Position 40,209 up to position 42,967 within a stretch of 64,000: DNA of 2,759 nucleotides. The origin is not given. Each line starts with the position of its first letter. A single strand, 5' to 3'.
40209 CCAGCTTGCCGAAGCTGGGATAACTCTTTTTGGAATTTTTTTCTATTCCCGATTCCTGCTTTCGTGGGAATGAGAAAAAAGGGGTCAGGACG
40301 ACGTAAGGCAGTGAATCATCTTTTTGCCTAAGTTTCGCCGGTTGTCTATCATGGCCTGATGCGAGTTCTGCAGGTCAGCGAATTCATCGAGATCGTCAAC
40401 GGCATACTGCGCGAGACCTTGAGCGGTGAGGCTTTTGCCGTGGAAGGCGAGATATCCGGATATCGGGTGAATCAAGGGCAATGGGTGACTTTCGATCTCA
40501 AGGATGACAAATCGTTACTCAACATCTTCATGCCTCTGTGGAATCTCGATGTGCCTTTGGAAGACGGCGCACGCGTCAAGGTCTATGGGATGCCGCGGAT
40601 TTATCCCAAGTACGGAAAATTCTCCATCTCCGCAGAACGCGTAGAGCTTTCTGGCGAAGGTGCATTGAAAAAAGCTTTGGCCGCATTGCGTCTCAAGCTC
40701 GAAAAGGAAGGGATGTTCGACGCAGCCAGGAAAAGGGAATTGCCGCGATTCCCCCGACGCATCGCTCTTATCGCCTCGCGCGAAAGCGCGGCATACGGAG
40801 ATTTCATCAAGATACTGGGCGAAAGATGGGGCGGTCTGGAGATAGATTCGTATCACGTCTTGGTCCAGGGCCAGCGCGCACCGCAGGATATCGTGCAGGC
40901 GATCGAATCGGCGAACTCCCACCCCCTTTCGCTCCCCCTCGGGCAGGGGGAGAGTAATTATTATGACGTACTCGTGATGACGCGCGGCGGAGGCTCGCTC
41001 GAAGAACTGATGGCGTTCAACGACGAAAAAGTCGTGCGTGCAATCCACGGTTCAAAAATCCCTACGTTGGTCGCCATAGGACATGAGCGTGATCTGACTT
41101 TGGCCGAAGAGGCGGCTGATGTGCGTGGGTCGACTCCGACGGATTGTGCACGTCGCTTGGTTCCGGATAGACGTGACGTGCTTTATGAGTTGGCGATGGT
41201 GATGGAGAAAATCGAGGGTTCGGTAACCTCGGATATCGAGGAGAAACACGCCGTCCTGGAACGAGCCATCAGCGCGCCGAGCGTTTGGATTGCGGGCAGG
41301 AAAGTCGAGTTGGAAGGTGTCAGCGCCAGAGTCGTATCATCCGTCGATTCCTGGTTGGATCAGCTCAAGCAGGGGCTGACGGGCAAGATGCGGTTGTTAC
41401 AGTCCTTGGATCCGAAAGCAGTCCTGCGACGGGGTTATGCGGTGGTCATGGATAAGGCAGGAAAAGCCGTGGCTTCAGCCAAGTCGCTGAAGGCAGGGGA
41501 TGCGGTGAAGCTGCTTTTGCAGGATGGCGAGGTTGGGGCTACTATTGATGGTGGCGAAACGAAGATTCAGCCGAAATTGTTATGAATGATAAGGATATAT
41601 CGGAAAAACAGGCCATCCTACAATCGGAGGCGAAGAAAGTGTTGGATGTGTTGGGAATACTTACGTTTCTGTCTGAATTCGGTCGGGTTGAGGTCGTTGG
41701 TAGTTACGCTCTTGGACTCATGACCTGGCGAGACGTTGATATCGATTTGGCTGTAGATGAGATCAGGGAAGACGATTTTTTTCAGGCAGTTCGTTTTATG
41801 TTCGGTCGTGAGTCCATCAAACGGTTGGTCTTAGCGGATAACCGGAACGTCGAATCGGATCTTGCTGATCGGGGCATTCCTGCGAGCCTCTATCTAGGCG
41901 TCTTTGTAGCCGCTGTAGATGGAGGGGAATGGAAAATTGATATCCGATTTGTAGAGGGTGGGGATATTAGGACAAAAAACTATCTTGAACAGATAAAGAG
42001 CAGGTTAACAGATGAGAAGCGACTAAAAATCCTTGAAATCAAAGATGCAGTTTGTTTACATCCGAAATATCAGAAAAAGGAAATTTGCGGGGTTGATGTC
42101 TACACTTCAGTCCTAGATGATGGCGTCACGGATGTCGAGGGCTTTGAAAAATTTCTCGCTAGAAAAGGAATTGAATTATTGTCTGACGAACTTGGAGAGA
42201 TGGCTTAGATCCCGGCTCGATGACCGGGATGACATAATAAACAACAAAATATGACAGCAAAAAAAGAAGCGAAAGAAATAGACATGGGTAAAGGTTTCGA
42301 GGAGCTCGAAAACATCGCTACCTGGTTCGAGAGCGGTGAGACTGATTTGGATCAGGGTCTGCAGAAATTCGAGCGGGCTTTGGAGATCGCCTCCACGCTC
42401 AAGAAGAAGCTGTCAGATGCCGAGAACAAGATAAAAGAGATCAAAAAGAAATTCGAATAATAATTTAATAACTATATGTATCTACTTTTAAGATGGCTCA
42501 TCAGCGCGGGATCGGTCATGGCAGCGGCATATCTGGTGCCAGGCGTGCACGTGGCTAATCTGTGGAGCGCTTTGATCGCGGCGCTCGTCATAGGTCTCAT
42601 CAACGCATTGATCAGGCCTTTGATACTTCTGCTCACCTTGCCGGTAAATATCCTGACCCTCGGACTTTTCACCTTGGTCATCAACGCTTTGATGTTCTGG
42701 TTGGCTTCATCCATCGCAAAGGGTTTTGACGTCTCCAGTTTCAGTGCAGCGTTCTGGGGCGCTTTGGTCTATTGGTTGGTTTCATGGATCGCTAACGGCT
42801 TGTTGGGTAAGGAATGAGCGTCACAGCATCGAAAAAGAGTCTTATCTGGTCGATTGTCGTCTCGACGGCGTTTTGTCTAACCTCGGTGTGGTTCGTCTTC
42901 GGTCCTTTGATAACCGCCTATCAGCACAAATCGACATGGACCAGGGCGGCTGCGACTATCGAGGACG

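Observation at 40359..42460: Nucleotidyltransferase gene inserted inside the xseA-xseB exonuclease VII operon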

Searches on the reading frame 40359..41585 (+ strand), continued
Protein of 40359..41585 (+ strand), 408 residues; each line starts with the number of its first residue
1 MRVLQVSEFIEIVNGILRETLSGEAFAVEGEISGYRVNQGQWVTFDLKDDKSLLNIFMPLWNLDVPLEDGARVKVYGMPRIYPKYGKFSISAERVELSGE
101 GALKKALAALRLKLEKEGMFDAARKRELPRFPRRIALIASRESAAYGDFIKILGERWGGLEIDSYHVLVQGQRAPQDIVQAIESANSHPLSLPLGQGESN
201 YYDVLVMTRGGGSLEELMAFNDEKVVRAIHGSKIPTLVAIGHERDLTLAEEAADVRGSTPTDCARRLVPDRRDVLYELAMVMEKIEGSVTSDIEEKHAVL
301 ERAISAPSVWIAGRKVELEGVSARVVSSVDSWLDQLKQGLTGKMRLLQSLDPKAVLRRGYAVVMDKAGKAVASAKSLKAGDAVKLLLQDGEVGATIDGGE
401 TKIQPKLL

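Call 77: find_encoding_contigs(protein=P0202, flank=2500, max_places=1)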
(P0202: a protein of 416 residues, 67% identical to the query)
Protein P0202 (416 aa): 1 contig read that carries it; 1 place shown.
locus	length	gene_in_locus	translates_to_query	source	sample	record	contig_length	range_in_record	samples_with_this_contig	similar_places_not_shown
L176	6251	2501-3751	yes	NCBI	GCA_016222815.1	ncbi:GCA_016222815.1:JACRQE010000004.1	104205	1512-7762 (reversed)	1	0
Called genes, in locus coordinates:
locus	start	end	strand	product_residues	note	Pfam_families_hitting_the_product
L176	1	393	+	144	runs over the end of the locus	-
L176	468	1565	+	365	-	PF09587:PGA_cap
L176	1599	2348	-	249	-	-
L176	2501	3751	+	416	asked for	PF13742:tRNA_anti_2, PF02601:Exonuc_VII_L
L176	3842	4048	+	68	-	PF02609:Exonuc_VII_S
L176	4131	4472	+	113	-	PF04020:Phage_holin_4_2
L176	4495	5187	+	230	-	PF00696:AA_kinase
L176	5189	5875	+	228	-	PF12158:DUF3592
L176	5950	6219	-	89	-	-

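Call 93: search_solved_structures(query=window:40359-41582:+, max_evalue=1e-10, show_alignments=1)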
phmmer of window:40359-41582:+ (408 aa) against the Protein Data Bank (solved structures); distinct sequences matched with E-value up to 1e-10: 1.
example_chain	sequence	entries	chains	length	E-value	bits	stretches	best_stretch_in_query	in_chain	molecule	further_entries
8txr_A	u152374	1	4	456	1.4e-41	146.2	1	18-333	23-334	Exodeoxyribonuclease 7 large subunit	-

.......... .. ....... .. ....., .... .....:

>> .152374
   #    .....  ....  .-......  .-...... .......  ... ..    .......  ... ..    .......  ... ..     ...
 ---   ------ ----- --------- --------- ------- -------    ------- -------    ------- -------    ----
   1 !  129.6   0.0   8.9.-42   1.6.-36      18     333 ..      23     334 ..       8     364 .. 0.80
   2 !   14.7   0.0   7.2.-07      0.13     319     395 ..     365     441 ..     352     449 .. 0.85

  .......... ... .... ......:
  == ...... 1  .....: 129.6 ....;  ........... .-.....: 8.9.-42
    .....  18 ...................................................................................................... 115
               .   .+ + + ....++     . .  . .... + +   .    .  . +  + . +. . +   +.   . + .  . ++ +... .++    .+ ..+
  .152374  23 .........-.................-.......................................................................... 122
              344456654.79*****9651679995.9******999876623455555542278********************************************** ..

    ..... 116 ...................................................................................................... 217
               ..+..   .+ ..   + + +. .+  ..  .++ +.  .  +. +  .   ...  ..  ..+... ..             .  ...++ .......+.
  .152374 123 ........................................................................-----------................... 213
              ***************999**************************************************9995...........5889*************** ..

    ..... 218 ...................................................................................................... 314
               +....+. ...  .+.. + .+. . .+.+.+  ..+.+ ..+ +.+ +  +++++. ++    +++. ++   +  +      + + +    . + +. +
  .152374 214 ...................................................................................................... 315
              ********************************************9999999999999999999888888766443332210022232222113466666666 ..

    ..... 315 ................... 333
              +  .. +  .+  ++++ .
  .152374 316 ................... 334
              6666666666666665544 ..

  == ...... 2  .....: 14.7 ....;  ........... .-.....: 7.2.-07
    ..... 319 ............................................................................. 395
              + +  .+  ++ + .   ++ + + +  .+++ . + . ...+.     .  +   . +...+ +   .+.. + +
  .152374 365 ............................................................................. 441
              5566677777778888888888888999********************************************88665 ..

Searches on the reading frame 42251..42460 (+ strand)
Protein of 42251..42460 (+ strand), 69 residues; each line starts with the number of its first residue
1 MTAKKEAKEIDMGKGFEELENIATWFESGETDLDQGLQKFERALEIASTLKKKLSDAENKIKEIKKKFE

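Call 3: search_protein_families(library=pfam, proteins=[window:42251-42460:+], max_evalue=1)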
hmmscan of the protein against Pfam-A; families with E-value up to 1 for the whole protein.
window:42251-42460:+ (69 aa): 6 families
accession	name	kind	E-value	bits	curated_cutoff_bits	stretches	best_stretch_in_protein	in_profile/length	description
PF02609.21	Exonuc_VII_S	-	5.2e-11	42.8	24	1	16-62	5-51/52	Exonuclease VII small subunit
PF10241.14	KxDL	-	0.01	16.5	27.2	1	30-69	40-79/86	Uncharacterized conserved protein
PF12001.13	DUF3496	-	0.019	15.8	23.3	1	18-68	14-65/109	Domain of unknown function (DUF3496)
PF07130.17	YebG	-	0.027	14.8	27.5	0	40-64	28-52/74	YebG protein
PF12896.12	ANAPC4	-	0.079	12.9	23.1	1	17-68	136-186/203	Anaphase-promoting complex, cyclosome, subunit 4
PF24627.1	PUMA_CC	-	0.097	13.1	30.1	1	49-69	5-25/74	PUMA coiled-coil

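Call 4: search_protein_families(library=ncbifam, proteins=[window:42251-42460:+], max_evalue=1)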
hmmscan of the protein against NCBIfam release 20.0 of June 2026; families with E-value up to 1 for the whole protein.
window:42251-42460:+ (69 aa): 15 families
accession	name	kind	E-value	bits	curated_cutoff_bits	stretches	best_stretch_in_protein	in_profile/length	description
NF002137.0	PRK00977.1-1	equivalog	2e-11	43.6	94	1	3-62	2-61/80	exodeoxyribonuclease VII small subunit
NF002140.0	PRK00977.1-4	equivalog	2e-11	43.5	71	1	5-67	5-67/81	exodeoxyribonuclease VII small subunit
TIGR01280.1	xseB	equivalog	3.2e-11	43.1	35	1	17-66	7-56/57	exodeoxyribonuclease VII small subunit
NF002139.0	PRK00977.1-3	equivalog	5.9e-08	32.7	68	1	4-66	7-69/84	exodeoxyribonuclease VII small subunit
NF002138.0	PRK00977.1-2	equivalog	8.5e-08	31.9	77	1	16-63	12-59/77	exodeoxyribonuclease VII small subunit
NF010669.0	PRK14066.1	equivalog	2.5e-06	27.6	113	1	17-66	11-60/76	exodeoxyribonuclease VII small subunit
NF010672.0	PRK14069.1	equivalog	3.5e-06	27.2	123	1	8-66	5-64/95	exodeoxyribonuclease VII small subunit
NF002141.0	PRK00977.1-5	equivalog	0.00026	20.8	92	1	15-62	26-73/93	exodeoxyribonuclease VII small subunit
NF010670.0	PRK14067.1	equivalog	0.0012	18.6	107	1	8-62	6-60/81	exodeoxyribonuclease VII small subunit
NF010671.0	PRK14068.1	equivalog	0.002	18.2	95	1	16-66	12-62/76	exodeoxyribonuclease VII small subunit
NF010667.0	PRK14064.1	equivalog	0.0081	16.5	134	1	14-62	10-58/75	exodeoxyribonuclease VII small subunit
NF010673.0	PRK14070.1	equivalog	0.0083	16.2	119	1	16-69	7-60/75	exodeoxyribonuclease VII small subunit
NF010666.0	PRK14063.1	equivalog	0.013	15.6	111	1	6-64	3-61/78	exodeoxyribonuclease VII small subunit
NF006612.0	PRK09174.1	equivalog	0.022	14.5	183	1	41-67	139-164/204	F0F1 ATP synthase subunit B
NF005904.0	PRK07883.1-2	equivalog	0.25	9.6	969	1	16-62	530-576/584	DEDD exonuclease domain-containing protein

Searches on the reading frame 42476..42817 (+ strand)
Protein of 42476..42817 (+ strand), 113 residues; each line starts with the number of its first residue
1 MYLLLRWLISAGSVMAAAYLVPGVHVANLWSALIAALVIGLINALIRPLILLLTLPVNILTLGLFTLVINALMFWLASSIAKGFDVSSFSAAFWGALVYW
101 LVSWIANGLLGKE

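Call 64: search_protein_families(library=pfam, proteins=[window:42476-42817:+], max_evalue=0.01)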
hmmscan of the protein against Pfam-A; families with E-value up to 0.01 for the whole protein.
window:42476-42817:+ (113 aa): 1 family
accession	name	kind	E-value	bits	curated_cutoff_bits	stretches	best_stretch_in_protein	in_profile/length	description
PF04020.18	Phage_holin_4_2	-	1.8e-36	125.3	28.8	1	1-105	1-105/105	Mycobacterial 4 TMS phage holin, superfamily IV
